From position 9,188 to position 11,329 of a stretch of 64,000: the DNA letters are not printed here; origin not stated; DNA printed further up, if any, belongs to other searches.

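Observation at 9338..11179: GT2 glycosyltransferase fused to a WbaP-like N-terminal (TM plus CoA-binding-like) module that lacks the phosphotransferase catalytic domain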

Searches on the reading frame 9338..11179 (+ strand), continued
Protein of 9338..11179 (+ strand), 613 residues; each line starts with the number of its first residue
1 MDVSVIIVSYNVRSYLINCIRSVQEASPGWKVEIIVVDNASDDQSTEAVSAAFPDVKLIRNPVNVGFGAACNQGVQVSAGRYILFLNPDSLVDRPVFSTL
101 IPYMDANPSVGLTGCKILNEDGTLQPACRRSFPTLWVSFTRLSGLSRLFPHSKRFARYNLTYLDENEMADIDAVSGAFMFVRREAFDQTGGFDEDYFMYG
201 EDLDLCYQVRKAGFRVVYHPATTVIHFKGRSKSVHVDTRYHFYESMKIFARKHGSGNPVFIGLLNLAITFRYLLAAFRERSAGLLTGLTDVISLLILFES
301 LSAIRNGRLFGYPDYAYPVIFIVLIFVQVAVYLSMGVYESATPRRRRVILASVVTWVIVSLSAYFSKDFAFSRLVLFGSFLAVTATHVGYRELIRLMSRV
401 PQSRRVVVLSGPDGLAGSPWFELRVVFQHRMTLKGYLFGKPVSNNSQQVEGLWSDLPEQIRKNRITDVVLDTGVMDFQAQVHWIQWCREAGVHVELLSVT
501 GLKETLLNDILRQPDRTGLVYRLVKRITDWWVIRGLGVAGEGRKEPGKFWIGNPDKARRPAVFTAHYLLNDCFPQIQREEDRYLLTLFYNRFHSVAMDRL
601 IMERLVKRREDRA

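Call 48: find_encoding_contigs(protein=P0150, flank=10000, max_places=2)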
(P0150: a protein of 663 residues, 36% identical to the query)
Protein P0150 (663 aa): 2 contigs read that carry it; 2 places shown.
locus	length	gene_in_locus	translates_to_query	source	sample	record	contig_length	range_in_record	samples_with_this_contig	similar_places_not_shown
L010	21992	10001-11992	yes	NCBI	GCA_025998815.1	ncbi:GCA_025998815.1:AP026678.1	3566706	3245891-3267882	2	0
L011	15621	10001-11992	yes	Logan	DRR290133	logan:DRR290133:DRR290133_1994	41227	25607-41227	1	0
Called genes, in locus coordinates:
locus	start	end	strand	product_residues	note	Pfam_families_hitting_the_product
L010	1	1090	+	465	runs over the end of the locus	PF04932:Wzy_C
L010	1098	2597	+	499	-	PF01943:Polysacc_synt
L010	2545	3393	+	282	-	PF13641:Glyco_tranf_2_3 (weak), PF00535:Glycos_transf_2, PF10111:Glyco_tranf_2_2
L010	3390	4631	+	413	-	PF00534:Glycos_transf_1, PF13692:Glyco_trans_1_4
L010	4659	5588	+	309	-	PF00535:Glycos_transf_2, PF10111:Glyco_tranf_2_2 (faint), PF13641:Glyco_tranf_2_3, PF13632:Glyco_trans_2_3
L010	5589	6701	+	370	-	PF13439:Glyco_transf_4, PF00534:Glycos_transf_1, PF13692:Glyco_trans_1_4, PF20706:GT4-conflict (weak)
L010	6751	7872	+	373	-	PF13439:Glyco_transf_4, PF20706:GT4-conflict, PF00534:Glycos_transf_1, PF13692:Glyco_trans_1_4, PF13524:Glyco_trans_1_2 (faint)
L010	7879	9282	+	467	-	PF13727:CoA_binding_3, PF02397:Bac_transf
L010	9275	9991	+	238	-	PF00535:Glycos_transf_2, PF13641:Glyco_tranf_2_3 (faint)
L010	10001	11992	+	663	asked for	PF00535:Glycos_transf_2, PF10111:Glyco_tranf_2_2 (faint), PF13641:Glyco_tranf_2_3, PF13712:Glyco_tranf_2_5, PF13632:Glyco_trans_2_3, PF02709:Glyco_transf_7C, PF13727:CoA_binding_3, PF02397:Bac_transf (weak)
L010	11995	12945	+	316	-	PF03255:ACCA, PF01039:Carboxyl_trans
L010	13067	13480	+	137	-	PF13279:4HBT_2, PF03061:4HBT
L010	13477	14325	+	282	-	PF02749:QRPTase_N, PF01729:QRPTase_C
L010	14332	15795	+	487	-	PF01943:Polysacc_synt, PF13440:Polysacc_synt_3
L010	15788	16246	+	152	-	PF22769:DCD, PF00692:dUTPase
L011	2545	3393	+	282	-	PF13641:Glyco_tranf_2_3 (weak), PF00535:Glycos_transf_2, PF10111:Glyco_tranf_2_2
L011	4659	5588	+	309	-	PF00535:Glycos_transf_2, PF10111:Glyco_tranf_2_2 (faint), PF13641:Glyco_tranf_2_3, PF13632:Glyco_trans_2_3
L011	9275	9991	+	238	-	PF00535:Glycos_transf_2, PF13641:Glyco_tranf_2_3 (faint)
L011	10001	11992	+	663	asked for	PF00535:Glycos_transf_2, PF10111:Glyco_tranf_2_2 (faint), PF13641:Glyco_tranf_2_3, PF13712:Glyco_tranf_2_5, PF13632:Glyco_trans_2_3, PF02709:Glyco_transf_7C, PF13727:CoA_binding_3, PF02397:Bac_transf (weak)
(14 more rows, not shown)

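Call 49: find_encoding_contigs(protein=P0211, flank=10000, max_places=2)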
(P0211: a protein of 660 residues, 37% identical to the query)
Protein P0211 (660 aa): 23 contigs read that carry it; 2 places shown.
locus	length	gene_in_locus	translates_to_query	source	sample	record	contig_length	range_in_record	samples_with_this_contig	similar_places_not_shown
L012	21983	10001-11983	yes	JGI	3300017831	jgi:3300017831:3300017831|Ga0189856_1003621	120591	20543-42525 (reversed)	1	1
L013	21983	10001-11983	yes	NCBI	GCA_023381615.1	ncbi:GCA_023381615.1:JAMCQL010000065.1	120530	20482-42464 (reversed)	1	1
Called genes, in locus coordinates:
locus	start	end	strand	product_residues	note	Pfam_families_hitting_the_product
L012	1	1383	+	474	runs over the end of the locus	PF01943:Polysacc_synt, PF13440:Polysacc_synt_3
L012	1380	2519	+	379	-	PF00534:Glycos_transf_1, PF13692:Glyco_trans_1_4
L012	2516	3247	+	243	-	PF13489:Methyltransf_23, PF01209:Ubie_methyltran (weak), PF13847:Methyltransf_31, PF08241:Methyltransf_11, PF08242:Methyltransf_12, PF13649:Methyltransf_25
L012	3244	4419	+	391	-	PF00534:Glycos_transf_1, PF13692:Glyco_trans_1_4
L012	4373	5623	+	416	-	PF13439:Glyco_transf_4, PF13579:Glyco_trans_4_4 (weak), PF13692:Glyco_trans_1_4, PF00534:Glycos_transf_1, PF13524:Glyco_trans_1_2 (faint)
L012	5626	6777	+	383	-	PF13506:Glyco_transf_21, PF00535:Glycos_transf_2, PF13641:Glyco_tranf_2_3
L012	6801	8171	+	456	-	PF13727:CoA_binding_3, PF02397:Bac_transf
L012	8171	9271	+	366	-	PF00155:Aminotran_1_2, PF01041:DegT_DnrJ_EryC1, PF01212:Beta_elim_lyase (weak)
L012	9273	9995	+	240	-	PF00535:Glycos_transf_2, PF13641:Glyco_tranf_2_3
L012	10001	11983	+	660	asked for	PF00535:Glycos_transf_2, PF10111:Glyco_tranf_2_2 (faint), PF13641:Glyco_tranf_2_3, PF13632:Glyco_trans_2_3 (weak), PF02709:Glyco_transf_7C (weak), PF13727:CoA_binding_3, PF02397:Bac_transf (weak)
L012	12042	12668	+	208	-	PF14514:TetR_C_9 (faint), PF00440:TetR_N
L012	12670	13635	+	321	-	PF25917:BSH_RND (faint), PF25881:HH_YBHG, PF25876:HH_MFP_RND (weak), PF25954:Beta-barrel_RND_2 (weak), PF25990:Beta-barrel_YknX (weak)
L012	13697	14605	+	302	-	PF00005:ABC_tran, PF13304:AAA_21 (faint)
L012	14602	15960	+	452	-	PF02321:OEP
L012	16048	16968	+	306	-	PF00005:ABC_tran, PF13304:AAA_21 (weak), PF13732:DrrA1-3_C (weak)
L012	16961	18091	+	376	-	PF12679:ABC2_membrane_2, PF12698:ABC2_membrane_3, PF01061:ABC2_membrane, PF12730:ABC2_membrane_4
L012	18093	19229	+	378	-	PF12679:ABC2_membrane_2, PF12698:ABC2_membrane_3, PF01061:ABC2_membrane, PF12730:ABC2_membrane_4 (weak)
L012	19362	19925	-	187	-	PF00571:CBS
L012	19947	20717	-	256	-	PF00106:adh_short, PF08659:KR, PF23441:SDR, PF01370:Epimerase (weak), PF13460:NAD_binding_10 (weak), PF13561:adh_short_C2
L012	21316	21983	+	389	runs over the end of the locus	PF02771:Acyl-CoA_dh_N, PF02770:Acyl-CoA_dh_M, PF00441:Acyl-CoA_dh_1, PF08028:Acyl-CoA_dh_2 (weak)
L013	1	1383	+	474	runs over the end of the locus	PF01943:Polysacc_synt, PF13440:Polysacc_synt_3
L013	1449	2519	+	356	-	PF00534:Glycos_transf_1, PF13692:Glyco_trans_1_4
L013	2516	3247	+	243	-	PF13489:Methyltransf_23, PF01209:Ubie_methyltran (weak), PF13847:Methyltransf_31, PF08241:Methyltransf_11, PF08242:Methyltransf_12, PF13649:Methyltransf_25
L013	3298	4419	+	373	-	PF00534:Glycos_transf_1, PF13692:Glyco_trans_1_4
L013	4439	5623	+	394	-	PF13439:Glyco_transf_4, PF13579:Glyco_trans_4_4 (weak), PF13692:Glyco_trans_1_4, PF00534:Glycos_transf_1, PF13524:Glyco_trans_1_2 (faint)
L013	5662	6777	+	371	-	PF13506:Glyco_transf_21, PF13641:Glyco_tranf_2_3, PF00535:Glycos_transf_2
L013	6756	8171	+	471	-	PF13727:CoA_binding_3, PF02397:Bac_transf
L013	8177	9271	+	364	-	PF01041:DegT_DnrJ_EryC1, PF00155:Aminotran_1_2, PF01212:Beta_elim_lyase (weak)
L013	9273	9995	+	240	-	PF00535:Glycos_transf_2, PF13641:Glyco_tranf_2_3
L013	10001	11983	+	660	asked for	PF00535:Glycos_transf_2, PF10111:Glyco_tranf_2_2 (faint), PF13641:Glyco_tranf_2_3, PF13632:Glyco_trans_2_3 (weak), PF02709:Glyco_transf_7C (weak), PF13727:CoA_binding_3, PF02397:Bac_transf (weak)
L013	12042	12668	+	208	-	PF14514:TetR_C_9 (faint), PF00440:TetR_N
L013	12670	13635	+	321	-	PF25917:BSH_RND (faint), PF25881:HH_YBHG, PF25876:HH_MFP_RND (weak), PF25954:Beta-barrel_RND_2 (weak), PF25990:Beta-barrel_YknX (weak)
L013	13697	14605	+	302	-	PF00005:ABC_tran, PF13304:AAA_21 (faint)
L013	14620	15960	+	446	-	PF02321:OEP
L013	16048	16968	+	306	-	PF00005:ABC_tran, PF13304:AAA_21 (weak), PF13732:DrrA1-3_C (weak)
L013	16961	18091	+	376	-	PF12679:ABC2_membrane_2, PF12698:ABC2_membrane_3, PF01061:ABC2_membrane, PF12730:ABC2_membrane_4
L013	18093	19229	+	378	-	PF12679:ABC2_membrane_2, PF12698:ABC2_membrane_3, PF01061:ABC2_membrane, PF12730:ABC2_membrane_4 (weak)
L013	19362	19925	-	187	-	PF00571:CBS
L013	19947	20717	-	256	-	PF00106:adh_short, PF08659:KR, PF23441:SDR, PF01370:Epimerase (weak), PF13460:NAD_binding_10 (weak), PF13561:adh_short_C2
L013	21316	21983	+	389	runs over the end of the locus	PF02771:Acyl-CoA_dh_N, PF02770:Acyl-CoA_dh_M, PF00441:Acyl-CoA_dh_1, PF08028:Acyl-CoA_dh_2 (weak)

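Call 50: predict_structure(alignment_id=A3)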
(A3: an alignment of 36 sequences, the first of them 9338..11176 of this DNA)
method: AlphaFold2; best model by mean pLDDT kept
length: 613 residues; sequences in the alignment: 36
mean_pLDDT: 89.3   pTM: 0.79
mean pLDDT of the five models: 89.3, 88.3, 87.6, 86.4, 86.3
residues with pLDDT >= 90: 365; 70-90: 216; 50-70: 32; < 50: 0
segments of 3 or more residues with pLDDT < 50: none
pLDDT, mean of each block of 10 residues (from residue 1): 97 90 95 97 90 96 94 98 97 95 98 95 90 87 89 95 96 96 97 91 96 98 89 77 90 86 90 86 89 96 94 90 95 87 78 94 78 89 95 79 85 83 91 91 65 93 94 87 90 88 84 80 86 79 71 79 86 91 92 89 89 80
secondary structure, 60 per line:
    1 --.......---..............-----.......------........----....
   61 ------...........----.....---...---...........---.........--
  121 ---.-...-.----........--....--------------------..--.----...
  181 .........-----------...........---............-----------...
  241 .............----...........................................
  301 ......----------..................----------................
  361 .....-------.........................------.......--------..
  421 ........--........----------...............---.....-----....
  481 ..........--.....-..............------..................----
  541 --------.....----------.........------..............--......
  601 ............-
elements in order: E3-9 H13-26 E32-38 H45-52 E57-60 H67-77 E82-86 E90-92 H96-106 E110-118 H135-142 H145-148 E178-182 H183-189 H201-211 E215-226 H238-253 H258-306 H317-334 H345-365 H373-397 E404-410 H419-428 E431-438 E449-452 H453-463 E467-471 H477-490 E493-497 H499-512 H519-536 E549-553 E564-568 H569-572 H579-592 H595-612

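Call 53: fold_search(model_id=the predicted structure, library=pdb)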
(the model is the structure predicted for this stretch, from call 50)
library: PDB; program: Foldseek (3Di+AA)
matches with E <= 10: 1399; with E <= 0.001: 344
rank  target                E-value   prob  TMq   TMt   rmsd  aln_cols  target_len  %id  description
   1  6nqt_F                7.9e-13  1.00  0.32  0.40   6.1       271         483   18  GalNac-T2 soaked with UDP-sugar (released 2020-01-29)
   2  7sp8_A                9.3e-13  1.00  0.29  0.35  16.0       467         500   15  Chlorella virus Hyaluronan Synthase bound to UDP-GlcNAc (released 2022-04-06)
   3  2ffu_A                1.4e-12  1.00  0.33  0.40   6.1       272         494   17  Crystal Structure of Human ppGalNAcT-2 complexed with UDP and EA2 (released 2006-01-31)
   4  6nqt_E                1.4e-12  1.00  0.32  0.40   9.5       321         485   17  GalNac-T2 soaked with UDP-sugar (released 2020-01-29)
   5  7sp7_A                1.4e-12  1.00  0.29  0.35  16.1       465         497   16  Chlorella virus hyaluronan synthase inhibited by UDP (released 2022-04-06)
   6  6e7i_A                1.5e-12  1.00  0.32  0.40   6.1       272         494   18  Human ppGalNAcT2 I253A/L310A Mutant with EA2 and UDP (released 2020-01-29)
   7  4d0t_F                2.1e-12  1.00  0.35  0.43   5.3       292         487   16  GalNAc-T2 crystal soaked with UDP-GalNAc, EA2 peptide and manganese (released 2014-05-28)
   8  4d0z_F                2.4e-12  1.00  0.32  0.40   6.2       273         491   17  GalNAc-T2 crystal soaked with UDP-5SGalNAc, mEA2 and manganese (Higher resolution dataset) (released 2014-05-28)
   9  6nqt_C                2.5e-12  1.00  0.33  0.40   5.8       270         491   17  GalNac-T2 soaked with UDP-sugar (released 2020-01-29)
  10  8ujf_A                2.5e-12  1.00  0.31  0.36   5.5       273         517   23  X-ray crystal structure of Toxoplasma gondii GalNAc-T3 in complex with UDP-GalNAc, Mn2+, and Muc5AC-3,13 (released 2024-05-15)
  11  5ndf_E                3.0e-12  1.00  0.35  0.43   5.8       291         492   16  Small-molecule inhibition of ppGalNAc-Ts selectively reduces mucin-type O-glycosylation (released 2017-11-01)
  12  4d0z_C                3.7e-12  1.00  0.29  0.36  11.2       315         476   18  GalNAc-T2 crystal soaked with UDP-5SGalNAc, mEA2 and manganese (Higher resolution dataset) (released 2014-05-28)
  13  9yq5_A                3.9e-12  1.00  0.28  0.33  16.3       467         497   14  Chlorella virus hyaluronan synthase bound to an inserted UDP-GlcA (released 2025-12-10)
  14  4d0t_A                4.4e-12  1.00  0.33  0.40   5.8       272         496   17  GalNAc-T2 crystal soaked with UDP-GalNAc, EA2 peptide and manganese (released 2014-05-28)
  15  4d0t_B                4.6e-12  1.00  0.33  0.40   5.8       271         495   17  GalNAc-T2 crystal soaked with UDP-GalNAc, EA2 peptide and manganese (released 2014-05-28)
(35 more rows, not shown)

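Call 73: find_encoding_contigs(protein=P0105, flank=7000, max_places=1)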
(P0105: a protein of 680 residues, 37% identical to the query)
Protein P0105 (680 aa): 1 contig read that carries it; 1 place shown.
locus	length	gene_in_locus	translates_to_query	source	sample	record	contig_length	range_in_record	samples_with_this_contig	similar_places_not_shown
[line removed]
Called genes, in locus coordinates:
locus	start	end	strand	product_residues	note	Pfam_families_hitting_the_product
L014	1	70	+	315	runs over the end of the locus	PF00535:Glycos_transf_2, PF13641:Glyco_tranf_2_3, PF13632:Glyco_trans_2_3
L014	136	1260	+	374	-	PF13439:Glyco_transf_4, PF20706:GT4-conflict, PF00534:Glycos_transf_1, PF13692:Glyco_trans_1_4, PF13524:Glyco_trans_1_2 (weak)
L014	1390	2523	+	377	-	PF13439:Glyco_transf_4, PF13579:Glyco_trans_4_4, PF20706:GT4-conflict (weak), PF00534:Glycos_transf_1, PF13692:Glyco_trans_1_4, PF13524:Glyco_trans_1_2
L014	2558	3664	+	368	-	PF02350:Epimerase_2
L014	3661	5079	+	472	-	PF13727:CoA_binding_3, PF02397:Bac_transf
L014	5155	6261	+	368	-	PF00155:Aminotran_1_2, PF01041:DegT_DnrJ_EryC1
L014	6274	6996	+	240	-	PF00535:Glycos_transf_2, PF10111:Glyco_tranf_2_2 (weak), PF13641:Glyco_tranf_2_3 (weak)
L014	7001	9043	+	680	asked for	PF00535:Glycos_transf_2, PF10111:Glyco_tranf_2_2 (faint), PF13641:Glyco_tranf_2_3, PF13506:Glyco_transf_21 (faint), PF13632:Glyco_trans_2_3, PF02709:Glyco_transf_7C (weak), PF13727:CoA_binding_3, PF02397:Bac_transf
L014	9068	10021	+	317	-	PF03255:ACCA, PF01039:Carboxyl_trans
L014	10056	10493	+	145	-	PF13279:4HBT_2, PF03061:4HBT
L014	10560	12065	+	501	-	PF01943:Polysacc_synt, PF13440:Polysacc_synt_3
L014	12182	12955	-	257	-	PF14451:Ub-Mut7C, PF01927:Mut7-C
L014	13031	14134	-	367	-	PF00072:Response_reg, PF00512:HisKA, PF02518:HATPase_c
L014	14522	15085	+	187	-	PF08207:EFP_N, PF01132:EFP, PF09285:Elong-fact-P_C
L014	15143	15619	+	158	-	PF00364:Biotin_lipoyl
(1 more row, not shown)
